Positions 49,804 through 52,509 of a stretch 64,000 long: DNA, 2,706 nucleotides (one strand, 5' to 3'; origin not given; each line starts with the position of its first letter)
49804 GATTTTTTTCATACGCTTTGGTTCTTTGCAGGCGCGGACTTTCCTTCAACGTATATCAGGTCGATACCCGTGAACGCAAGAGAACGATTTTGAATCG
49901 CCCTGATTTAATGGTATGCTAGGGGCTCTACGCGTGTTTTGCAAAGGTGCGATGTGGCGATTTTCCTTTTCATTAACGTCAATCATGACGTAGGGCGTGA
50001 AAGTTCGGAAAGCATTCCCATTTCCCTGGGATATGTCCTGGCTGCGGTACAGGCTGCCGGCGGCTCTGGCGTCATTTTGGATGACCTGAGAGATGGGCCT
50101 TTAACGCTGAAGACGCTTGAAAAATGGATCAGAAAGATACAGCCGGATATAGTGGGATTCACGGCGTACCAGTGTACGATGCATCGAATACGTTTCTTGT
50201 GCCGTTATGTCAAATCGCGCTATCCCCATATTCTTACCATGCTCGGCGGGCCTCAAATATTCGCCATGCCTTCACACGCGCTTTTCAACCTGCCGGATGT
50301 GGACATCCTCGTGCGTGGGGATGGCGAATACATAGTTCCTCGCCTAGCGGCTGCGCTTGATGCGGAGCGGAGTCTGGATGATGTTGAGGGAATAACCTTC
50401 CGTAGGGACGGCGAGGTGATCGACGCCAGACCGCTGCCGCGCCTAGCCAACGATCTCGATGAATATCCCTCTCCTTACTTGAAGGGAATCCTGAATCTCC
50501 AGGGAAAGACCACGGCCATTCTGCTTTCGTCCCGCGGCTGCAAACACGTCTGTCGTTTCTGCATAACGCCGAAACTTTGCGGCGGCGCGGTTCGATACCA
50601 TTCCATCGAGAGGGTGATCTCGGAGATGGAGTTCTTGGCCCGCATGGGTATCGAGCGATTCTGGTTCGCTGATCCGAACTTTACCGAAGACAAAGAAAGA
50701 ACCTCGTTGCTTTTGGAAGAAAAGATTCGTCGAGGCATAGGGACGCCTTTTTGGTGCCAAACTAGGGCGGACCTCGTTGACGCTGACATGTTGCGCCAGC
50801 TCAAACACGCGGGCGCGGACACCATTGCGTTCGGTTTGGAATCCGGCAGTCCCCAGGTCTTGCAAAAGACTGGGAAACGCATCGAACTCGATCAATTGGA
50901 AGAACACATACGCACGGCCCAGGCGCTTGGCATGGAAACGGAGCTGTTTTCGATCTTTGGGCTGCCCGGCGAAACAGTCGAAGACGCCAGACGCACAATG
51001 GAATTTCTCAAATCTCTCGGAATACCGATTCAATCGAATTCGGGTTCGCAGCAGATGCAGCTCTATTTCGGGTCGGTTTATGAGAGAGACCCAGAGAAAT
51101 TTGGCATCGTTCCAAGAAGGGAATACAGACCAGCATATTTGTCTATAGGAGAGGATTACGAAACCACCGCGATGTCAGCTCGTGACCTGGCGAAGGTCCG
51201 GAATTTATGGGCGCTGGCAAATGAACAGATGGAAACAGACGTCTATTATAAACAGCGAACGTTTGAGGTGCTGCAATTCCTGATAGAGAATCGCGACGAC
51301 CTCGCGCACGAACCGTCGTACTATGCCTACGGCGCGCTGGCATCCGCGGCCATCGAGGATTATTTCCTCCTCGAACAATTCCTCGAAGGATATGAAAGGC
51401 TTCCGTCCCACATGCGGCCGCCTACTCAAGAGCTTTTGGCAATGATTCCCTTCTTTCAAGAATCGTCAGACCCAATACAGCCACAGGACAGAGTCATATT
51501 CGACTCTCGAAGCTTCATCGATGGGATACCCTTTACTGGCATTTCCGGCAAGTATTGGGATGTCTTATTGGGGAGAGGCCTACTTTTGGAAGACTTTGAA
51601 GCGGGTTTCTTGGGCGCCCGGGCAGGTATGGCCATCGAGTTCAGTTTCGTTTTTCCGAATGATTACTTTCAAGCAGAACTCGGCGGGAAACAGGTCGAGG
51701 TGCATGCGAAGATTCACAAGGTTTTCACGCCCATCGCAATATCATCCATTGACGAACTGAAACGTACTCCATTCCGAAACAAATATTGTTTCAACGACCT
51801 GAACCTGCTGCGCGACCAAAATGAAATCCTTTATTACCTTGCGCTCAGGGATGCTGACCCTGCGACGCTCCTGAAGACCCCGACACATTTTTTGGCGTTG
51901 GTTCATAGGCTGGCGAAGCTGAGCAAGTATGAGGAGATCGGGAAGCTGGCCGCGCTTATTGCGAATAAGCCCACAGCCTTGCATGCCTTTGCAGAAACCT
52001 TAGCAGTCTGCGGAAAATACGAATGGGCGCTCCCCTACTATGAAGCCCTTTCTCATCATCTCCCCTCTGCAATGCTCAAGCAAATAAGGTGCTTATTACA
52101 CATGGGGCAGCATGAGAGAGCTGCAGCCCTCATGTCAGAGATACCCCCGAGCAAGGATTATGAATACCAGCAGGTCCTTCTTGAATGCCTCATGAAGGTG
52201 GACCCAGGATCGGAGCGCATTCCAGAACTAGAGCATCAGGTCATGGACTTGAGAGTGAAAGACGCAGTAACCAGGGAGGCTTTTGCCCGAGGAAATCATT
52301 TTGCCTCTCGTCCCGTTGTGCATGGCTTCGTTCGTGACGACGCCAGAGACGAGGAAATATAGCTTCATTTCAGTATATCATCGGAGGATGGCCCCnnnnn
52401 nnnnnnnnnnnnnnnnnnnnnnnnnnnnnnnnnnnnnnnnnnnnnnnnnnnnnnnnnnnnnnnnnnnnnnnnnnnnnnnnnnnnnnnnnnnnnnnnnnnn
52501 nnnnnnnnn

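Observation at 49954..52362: B12-radical SAM enzyme fused to a trigger-factor-type PPIase domain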

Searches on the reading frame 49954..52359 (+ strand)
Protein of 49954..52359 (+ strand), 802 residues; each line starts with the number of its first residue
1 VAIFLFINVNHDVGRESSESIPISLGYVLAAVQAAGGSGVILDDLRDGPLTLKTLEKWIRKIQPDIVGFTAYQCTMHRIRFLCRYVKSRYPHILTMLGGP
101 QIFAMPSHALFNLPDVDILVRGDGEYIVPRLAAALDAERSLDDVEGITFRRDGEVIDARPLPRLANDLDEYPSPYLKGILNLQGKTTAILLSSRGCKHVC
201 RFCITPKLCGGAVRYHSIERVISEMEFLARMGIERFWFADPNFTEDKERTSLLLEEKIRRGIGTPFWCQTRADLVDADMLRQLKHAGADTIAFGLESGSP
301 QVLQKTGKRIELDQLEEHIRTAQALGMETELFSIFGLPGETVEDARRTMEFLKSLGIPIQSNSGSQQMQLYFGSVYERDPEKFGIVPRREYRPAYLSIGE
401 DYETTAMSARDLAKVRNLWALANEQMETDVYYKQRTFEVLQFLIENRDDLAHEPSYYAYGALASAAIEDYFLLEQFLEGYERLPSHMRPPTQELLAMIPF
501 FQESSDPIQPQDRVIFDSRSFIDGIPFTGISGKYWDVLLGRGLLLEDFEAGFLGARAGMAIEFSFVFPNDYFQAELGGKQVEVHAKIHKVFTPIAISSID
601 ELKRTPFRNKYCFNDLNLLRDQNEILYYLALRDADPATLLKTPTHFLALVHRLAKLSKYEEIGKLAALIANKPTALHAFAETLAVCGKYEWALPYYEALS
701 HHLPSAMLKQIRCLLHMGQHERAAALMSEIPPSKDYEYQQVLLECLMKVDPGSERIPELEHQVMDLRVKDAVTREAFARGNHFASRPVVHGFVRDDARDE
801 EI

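Call 3: search_protein_families(library=pfam, proteins=[window:49954-52359:+], max_evalue=1)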
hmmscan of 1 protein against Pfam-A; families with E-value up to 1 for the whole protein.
window:49954-52359:+ (802 aa): 5 families
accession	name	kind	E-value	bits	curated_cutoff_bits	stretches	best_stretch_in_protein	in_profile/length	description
PF04055.27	Radical_SAM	-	1.3e-23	84.5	29.5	1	192-352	3-166/166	Radical SAM superfamily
PF02310.24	B12-binding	-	4e-12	46.5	32.1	1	20-131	12-120/121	B12 binding domain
PF14559.12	TPR_19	-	0.026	15.3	25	1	687-734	5-55/68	Tetratricopeptide repeat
PF00696.33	AA_kinase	-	0.032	14.4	24.9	1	117-165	146-196/234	Amino acid kinase family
PF12895.13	ANAPC3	-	0.19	12.4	27.2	2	664-727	14-79/82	Anaphase-promoting complex, cyclosome, subunit 3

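Call 4: search_protein_families(library=ncbifam, proteins=[window:49954-52359:+], max_evalue=1)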
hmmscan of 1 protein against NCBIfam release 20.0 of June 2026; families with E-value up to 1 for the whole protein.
window:49954-52359:+ (802 aa): 37 families (the best 25 are shown)
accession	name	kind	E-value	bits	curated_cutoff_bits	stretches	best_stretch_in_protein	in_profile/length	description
NF050148.1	rSAM_ApyD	equivalog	1.6e-36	126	750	1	59-353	70-364/645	RiPP biosynthesis radical SAM protein ApyD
TIGR02026.1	BchE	equivalog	7e-35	120.8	481.35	1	6-351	4-361/497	magnesium-protoporphyrin IX monomethyl ester anaerobic oxidative cyclase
TIGR03471.1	HpnJ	equivalog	1.4e-33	116.5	577.6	1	82-355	87-365/472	hopanoid biosynthesis associated radical SAM protein HpnJ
NF033712.0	B12_rSAM_KedN5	subfamily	6.8e-32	110.5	700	1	13-344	8-359/624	KedN5 family methylcobalamin-dependent radical SAM C-methyltransferase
TIGR04479.1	bcpD_PhpK_rSAM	subfamily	2.1e-30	105.6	600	1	55-354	102-408/504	PhpK family radical SAM P-methyltransferase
TIGR04072.2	rSAM_ladder_B12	equivalog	3.4e-29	101.8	360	1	21-356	17-350/443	lipid biosynthesis B12-binding/radical SAM protein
TIGR03975.1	rSAM_ocin_1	subfamily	7.3e-29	100.7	281.85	1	56-403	121-480/606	RiPP maturation radical SAM C-methyltransferase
TIGR04014.1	B12_SAM_MJ_0865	equivalog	8e-29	100.7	360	1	55-355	30-336/434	methyl-coenzyme M reductase glutamine C-methyltransferase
NF033070.1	rSAM_AprD4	equivalog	1.3e-28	100.1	500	1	158-357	172-368/456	AprD4 family radical SAM diol-dehydratase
TIGR04013.1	B12_SAM_MJ_1487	hypoth_equivalog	9.5e-28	97.1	251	1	53-355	33-333/382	TIGR04013 family B12-binding domain/radical SAM domain-containing protein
TIGR04367.1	HpnR_B12_rSAM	equivalog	8.7e-21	74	650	1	22-329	22-327/490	hopanoid C-3 methylase HpnR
TIGR04385.1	B12_rSAM_cofa1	equivalog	1.2e-18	67.6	450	1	82-353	89-362/438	B12 lower ligand biosynthesis radical SAM protein BzaD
NF038361.1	rSAM_Sden_1168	equivalog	3.9e-18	65.3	575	1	55-355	132-451/560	Sden_1168 family B12-binding radical SAM P-methyltransferase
TIGR00115.1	tig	equivalog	6.3e-17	61.5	180.2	1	504-620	144-257/410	trigger factor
TIGR04295.1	B12_rSAM_oligo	hypoth_equivalog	5.7e-16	58.2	400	1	20-310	23-316/422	TIGR04295 family B12-binding domain-containing radical SAM protein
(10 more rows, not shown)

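Call 6: find_homologous_proteins(query=window:49954-52359:+)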
Query window:49954-52359:+ (802 aa): 511 proteins with E <= 0.001 among 8000 candidates; the best 120 are listed.
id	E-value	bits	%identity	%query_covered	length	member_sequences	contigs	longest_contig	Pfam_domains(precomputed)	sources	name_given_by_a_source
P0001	0.0e+0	1844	100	100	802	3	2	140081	PF04055.28,PF02310.25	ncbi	ncbi:MAG: radical SAM protein [Desulfomonilaceae bacterium]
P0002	0.0e+0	1505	80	100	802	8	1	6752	PF04055.28,PF02310.25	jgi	jgi:radical SAM superfamily enzyme YgiQ (UPF0313 family)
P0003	0.0e+0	1492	81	100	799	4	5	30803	PF04055.28,PF02310.25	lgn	-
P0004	0.0e+0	1448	78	100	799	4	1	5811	PF04055.28,PF02310.25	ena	-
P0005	0.0e+0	1444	78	100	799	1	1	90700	PF04055.28,PF02310.25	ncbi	-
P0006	0.0e+0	1243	67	100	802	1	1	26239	PF04055.28,PF02310.25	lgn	-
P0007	0.0e+0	1241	67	100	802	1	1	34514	PF04055.28,PF02310.25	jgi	-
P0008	0.0e+0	1229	67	100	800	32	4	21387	PF04055.28,PF02310.25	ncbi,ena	-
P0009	0.0e+0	1219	66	100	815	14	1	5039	PF04055.28,PF02310.25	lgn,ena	-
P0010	0.0e+0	1214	65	100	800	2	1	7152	PF04055.28,PF02310.25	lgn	-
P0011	0.0e+0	1163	64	99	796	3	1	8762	PF04055.28,PF02310.25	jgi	-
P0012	0.0e+0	1158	64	99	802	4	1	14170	PF04055.28,PF02310.25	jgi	jgi:anaerobic magnesium-protoporphyrin IX monomethyl ester cyclase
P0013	0.0e+0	1158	65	97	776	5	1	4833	PF04055.28,PF02310.25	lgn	-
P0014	0.0e+0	1157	64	98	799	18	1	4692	PF04055.28,PF02310.25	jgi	jgi:radical SAM superfamily enzyme YgiQ (UPF0313 family)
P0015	0.0e+0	1153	65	98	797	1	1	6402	PF04055.28,PF02310.25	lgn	-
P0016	0.0e+0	1151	64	99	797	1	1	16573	PF04055.28,PF02310.25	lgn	-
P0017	0.0e+0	1148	64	98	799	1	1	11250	PF04055.28,PF02310.25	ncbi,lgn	-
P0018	0.0e+0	1148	63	99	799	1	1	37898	PF04055.28,PF02310.25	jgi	jgi:anaerobic magnesium-protoporphyrin IX monomethyl ester cyclase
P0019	0.0e+0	1146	63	99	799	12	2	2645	PF04055.28,PF02310.25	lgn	-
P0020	0.0e+0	1146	62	99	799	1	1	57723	PF04055.28,PF02310.25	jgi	jgi:radical SAM superfamily enzyme YgiQ (UPF0313 family)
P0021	0.0e+0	1143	63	99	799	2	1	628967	PF04055.28,PF02310.25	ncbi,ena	-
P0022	0.0e+0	1143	63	98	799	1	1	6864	PF04055.28,PF02310.25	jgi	jgi:anaerobic magnesium-protoporphyrin IX monomethyl ester cyclase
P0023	0.0e+0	1142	63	99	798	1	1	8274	PF04055.28,PF02310.25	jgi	jgi:anaerobic magnesium-protoporphyrin IX monomethyl ester cyclase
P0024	0.0e+0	1141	63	98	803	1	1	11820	PF04055.28,PF02310.25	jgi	jgi:anaerobic magnesium-protoporphyrin IX monomethyl ester cyclase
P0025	0.0e+0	1140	64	98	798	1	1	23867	PF04055.28,PF02310.25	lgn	-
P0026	0.0e+0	1139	63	99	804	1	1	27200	PF04055.28,PF02310.25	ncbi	-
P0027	0.0e+0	1136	63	98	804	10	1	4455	PF04055.28,PF02310.25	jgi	-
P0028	0.0e+0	1136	63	98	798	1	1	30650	PF04055.28,PF02310.25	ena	-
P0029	0.0e+0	1134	64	98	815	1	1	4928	PF04055.28,PF02310.25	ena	-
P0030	0.0e+0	1134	63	99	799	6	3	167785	PF04055.28,PF02310.25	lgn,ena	-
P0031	0.0e+0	1132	62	99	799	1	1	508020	PF04055.28,PF02310.25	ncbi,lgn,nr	ncbi:MAG: radical SAM protein [Desulfomonile tiedjei]|nr:radical SAM protein [Desulfomonile tiedjei]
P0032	0.0e+0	1130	62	98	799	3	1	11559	PF04055.28,PF02310.25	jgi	-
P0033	0.0e+0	1129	62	99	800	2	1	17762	PF04055.28,PF02310.25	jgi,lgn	-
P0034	0.0e+0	1129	62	98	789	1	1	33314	PF04055.28,PF02310.25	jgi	jgi:radical SAM superfamily enzyme YgiQ (UPF0313 family)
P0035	0.0e+0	1128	63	98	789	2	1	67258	PF04055.28,PF02310.25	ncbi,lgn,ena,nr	ncbi:MAG TPA: radical SAM protein [Desulfomonilaceae bacterium]|nr:radical SAM protein [Desulfomonil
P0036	0.0e+0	1126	62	98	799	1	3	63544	PF04055.28,PF02310.25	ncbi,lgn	-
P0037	0.0e+0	1122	61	99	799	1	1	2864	PF04055.28,PF02310.25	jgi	-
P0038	0.0e+0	1119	62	98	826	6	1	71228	PF04055.28,PF02310.25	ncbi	-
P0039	0.0e+0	1119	62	98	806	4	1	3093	PF04055.28,PF02310.25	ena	-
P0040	0.0e+0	1118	63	98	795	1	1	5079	PF04055.28,PF02310.25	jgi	jgi:anaerobic magnesium-protoporphyrin IX monomethyl ester cyclase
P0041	0.0e+0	1118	63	98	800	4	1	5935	PF04055.28,PF02310.25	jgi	-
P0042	0.0e+0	1117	61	99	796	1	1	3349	PF04055.28,PF02310.25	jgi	jgi:anaerobic magnesium-protoporphyrin IX monomethyl ester cyclase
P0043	0.0e+0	1114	63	98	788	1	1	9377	PF04055.28,PF02310.25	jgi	jgi:radical SAM superfamily enzyme YgiQ (UPF0313 family)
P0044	0.0e+0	1114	69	87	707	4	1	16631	PF04055.28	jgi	jgi:hypothetical protein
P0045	0.0e+0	1114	62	99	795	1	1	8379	PF04055.28,PF02310.25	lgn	-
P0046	0.0e+0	1112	62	98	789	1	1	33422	PF04055.28,PF02310.25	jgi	jgi:anaerobic magnesium-protoporphyrin IX monomethyl ester cyclase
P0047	0.0e+0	1112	62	98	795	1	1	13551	PF04055.28,PF00254.35,PF13432.13,PF02310.25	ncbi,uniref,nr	ncbi:MAG: radical SAM protein [Desulfomonile tiedjei]|uniref:peptidylprolyl isomerase n=1 Tax=Desulf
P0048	0.0e+0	1112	61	99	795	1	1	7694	PF04055.28,PF00254.35,PF02310.25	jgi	-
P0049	0.0e+0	1111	62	98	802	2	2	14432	PF04055.28,PF02310.25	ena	-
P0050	0.0e+0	1111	62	99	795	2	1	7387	PF04055.28,PF02310.25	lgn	-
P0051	0.0e+0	1110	62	98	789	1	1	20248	PF04055.28,PF02310.25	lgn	-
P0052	0.0e+0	1109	61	99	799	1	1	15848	PF04055.28,PF02310.25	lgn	-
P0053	0.0e+0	1109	61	99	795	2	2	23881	PF04055.28,PF02310.25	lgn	-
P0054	0.0e+0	1109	61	99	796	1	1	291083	PF04055.28,PF02310.25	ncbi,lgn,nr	ncbi:MAG: radical SAM protein [Desulfomonile tiedjei]|nr:radical SAM protein [Desulfomonile tiedjei]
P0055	0.0e+0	1107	62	99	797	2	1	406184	PF04055.28,PF02310.25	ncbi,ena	-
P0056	0.0e+0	1104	61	98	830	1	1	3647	PF04055.28,PF02310.25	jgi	-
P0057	0.0e+0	1102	61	98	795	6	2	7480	PF04055.28,PF02310.25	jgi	jgi:radical SAM superfamily enzyme YgiQ (UPF0313 family)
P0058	0.0e+0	1101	62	98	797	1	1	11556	PF04055.28,PF02310.25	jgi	jgi:anaerobic magnesium-protoporphyrin IX monomethyl ester cyclase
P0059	0.0e+0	1101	62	98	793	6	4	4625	PF04055.28,PF02310.25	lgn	-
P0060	0.0e+0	1099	61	99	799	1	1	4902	PF04055.28,PF02310.25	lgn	-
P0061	0.0e+0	1099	61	98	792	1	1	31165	PF04055.28,PF02310.25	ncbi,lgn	-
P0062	0.0e+0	1098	61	99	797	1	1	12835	PF04055.28,PF02310.25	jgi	jgi:anaerobic magnesium-protoporphyrin IX monomethyl ester cyclase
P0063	0.0e+0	1098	61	98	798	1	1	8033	PF04055.28,PF02310.25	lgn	-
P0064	0.0e+0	1095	62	98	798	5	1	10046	PF04055.28,PF02310.25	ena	-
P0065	0.0e+0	1093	60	99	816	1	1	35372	PF04055.28,PF02310.25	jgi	jgi:anaerobic magnesium-protoporphyrin IX monomethyl ester cyclase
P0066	0.0e+0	1091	61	99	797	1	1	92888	PF04055.28,PF02310.25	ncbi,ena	-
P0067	0.0e+0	1091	61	98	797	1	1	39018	PF04055.28,PF02310.25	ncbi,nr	ncbi:MAG: radical SAM protein [Desulfomonilaceae bacterium]|nr:radical SAM protein [Desulfomonilacea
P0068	0.0e+0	1091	61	98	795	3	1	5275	PF04055.28,PF02310.25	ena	-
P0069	0.0e+0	1090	61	98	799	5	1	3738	PF04055.28,PF02310.25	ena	-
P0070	0.0e+0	1090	61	98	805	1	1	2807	PF04055.28,PF02310.25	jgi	jgi:anaerobic magnesium-protoporphyrin IX monomethyl ester cyclase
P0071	0.0e+0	1089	61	98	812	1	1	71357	PF04055.28,PF02310.25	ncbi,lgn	-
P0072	0.0e+0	1088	60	98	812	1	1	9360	PF04055.28,PF02310.25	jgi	-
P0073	0.0e+0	1088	61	98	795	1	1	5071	PF04055.28,PF02310.25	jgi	jgi:radical SAM superfamily enzyme YgiQ (UPF0313 family)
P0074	0.0e+0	1088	60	98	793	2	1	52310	PF04055.28,PF02310.25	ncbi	-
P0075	0.0e+0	1088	60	99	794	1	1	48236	PF04055.28,PF02310.25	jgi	jgi:radical SAM superfamily enzyme YgiQ (UPF0313 family)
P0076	0.0e+0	1085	60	99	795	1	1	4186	PF04055.28,PF02310.25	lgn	-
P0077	0.0e+0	1084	60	99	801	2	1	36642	PF04055.28,PF02310.25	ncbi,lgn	-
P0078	0.0e+0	1083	60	98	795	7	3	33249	PF04055.28,PF02310.25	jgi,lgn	-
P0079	0.0e+0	1081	59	99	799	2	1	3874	PF04055.28,PF02310.25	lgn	-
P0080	0.0e+0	1080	60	98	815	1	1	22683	PF04055.28,PF02310.25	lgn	-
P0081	0.0e+0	1080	61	98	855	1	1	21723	PF04055.28,PF02310.25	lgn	-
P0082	0.0e+0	1079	60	98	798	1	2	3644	PF04055.28,PF02310.25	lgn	-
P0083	0.0e+0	1079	59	98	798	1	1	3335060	PF04055.28,PF02310.25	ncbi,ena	-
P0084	0.0e+0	1079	61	98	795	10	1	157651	PF04055.28,PF02310.25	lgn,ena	-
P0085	0.0e+0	1078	59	99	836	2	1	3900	PF04055.28,PF02310.25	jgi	jgi:anaerobic magnesium-protoporphyrin IX monomethyl ester cyclase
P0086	0.0e+0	1077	61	98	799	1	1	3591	PF04055.28,PF02310.25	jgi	jgi:anaerobic magnesium-protoporphyrin IX monomethyl ester cyclase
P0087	0.0e+0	1073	59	98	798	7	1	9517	PF04055.28,PF00254.35,PF02310.25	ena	-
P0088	0.0e+0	1072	59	99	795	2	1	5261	PF04055.28,PF02310.25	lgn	-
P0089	0.0e+0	1070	59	99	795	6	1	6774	PF04055.28,PF02310.25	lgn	-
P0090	0.0e+0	1067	59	100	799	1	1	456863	PF04055.28,PF02310.25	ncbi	ncbi:MAG: radical SAM protein [Thermodesulfobacteriota bacterium]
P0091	0.0e+0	1066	60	99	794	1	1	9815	PF04055.28,PF02310.25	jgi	jgi:anaerobic magnesium-protoporphyrin IX monomethyl ester cyclase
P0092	0.0e+0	1065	59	99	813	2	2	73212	PF04055.28,PF02310.25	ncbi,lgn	-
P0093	0.0e+0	1063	61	99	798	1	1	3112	PF04055.28,PF00254.35,PF02310.25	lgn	-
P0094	0.0e+0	1063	59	98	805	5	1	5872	PF04055.28,PF02310.25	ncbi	-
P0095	0.0e+0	1063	59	98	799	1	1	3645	PF04055.28,PF02310.25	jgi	jgi:anaerobic magnesium-protoporphyrin IX monomethyl ester cyclase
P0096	0.0e+0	1062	59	98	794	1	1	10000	PF04055.28,PF02310.25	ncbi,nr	ncbi:MAG: radical SAM protein [Desulfomonile sp.]|nr:radical SAM protein [Desulfomonile sp.]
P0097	0.0e+0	1062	61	98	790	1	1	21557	PF04055.28,PF00254.35,PF02310.25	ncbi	-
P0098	0.0e+0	1061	60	99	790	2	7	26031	PF04055.28,PF02310.25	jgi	jgi:anaerobic magnesium-protoporphyrin IX monomethyl ester cyclase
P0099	0.0e+0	1060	59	98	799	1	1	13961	PF04055.28,PF02310.25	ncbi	-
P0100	0.0e+0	1059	59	98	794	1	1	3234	PF04055.28,PF02310.25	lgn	-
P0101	0.0e+0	1058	61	98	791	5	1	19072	PF04055.28,PF02310.25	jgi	jgi:radical SAM superfamily enzyme YgiQ (UPF0313 family)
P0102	0.0e+0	1056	59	98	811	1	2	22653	PF04055.28,PF02310.25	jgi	jgi:radical SAM superfamily enzyme YgiQ (UPF0313 family)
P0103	0.0e+0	1055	59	98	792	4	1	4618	PF04055.28,PF02310.25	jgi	jgi:anaerobic magnesium-protoporphyrin IX monomethyl ester cyclase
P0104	0.0e+0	1055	60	99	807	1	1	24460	PF04055.28,PF00254.35,PF02310.25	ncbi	ncbi:MAG: radical SAM protein [Thermodesulfobacteriota bacterium]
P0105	0.0e+0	1054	59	98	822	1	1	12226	PF04055.28,PF02310.25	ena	-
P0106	0.0e+0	1053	59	98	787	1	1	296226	PF04055.28,PF02310.25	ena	-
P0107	0.0e+0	1053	58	98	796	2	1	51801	PF04055.28,PF02310.25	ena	-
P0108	0.0e+0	1051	58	98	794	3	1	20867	PF04055.28,PF02310.25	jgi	-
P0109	0.0e+0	1049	58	99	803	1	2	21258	PF04055.28,PF02310.25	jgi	jgi:radical SAM superfamily enzyme YgiQ (UPF0313 family)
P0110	0.0e+0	1049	59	99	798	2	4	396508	PF04055.28,PF02310.25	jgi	-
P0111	0.0e+0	1049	58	99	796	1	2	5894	PF04055.28,PF00254.35,PF02310.25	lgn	-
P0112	0.0e+0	1048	59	98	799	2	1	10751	PF04055.28,PF00254.35,PF02310.25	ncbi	-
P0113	0.0e+0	1046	58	98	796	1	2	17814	PF04055.28,PF00254.35,PF02310.25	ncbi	-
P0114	0.0e+0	1045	57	98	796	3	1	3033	PF04055.28,PF02310.25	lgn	-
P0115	0.0e+0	1044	59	99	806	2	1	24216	PF04055.28,PF02310.25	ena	-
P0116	0.0e+0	1042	59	98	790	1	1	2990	PF04055.28,PF02310.25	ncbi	-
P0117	0.0e+0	1037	59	98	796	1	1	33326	PF04055.28,PF02310.25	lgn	-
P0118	0.0e+0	1036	58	99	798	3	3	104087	PF04055.28,PF02310.25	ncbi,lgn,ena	-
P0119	0.0e+0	1032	58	99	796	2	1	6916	PF04055.28,PF02310.25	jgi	jgi:radical SAM superfamily enzyme YgiQ (UPF0313 family)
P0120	0.0e+0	1030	58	99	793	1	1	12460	PF04055.28,PF02310.25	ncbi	ncbi:MAG: radical SAM protein [Pseudomonadota bacterium]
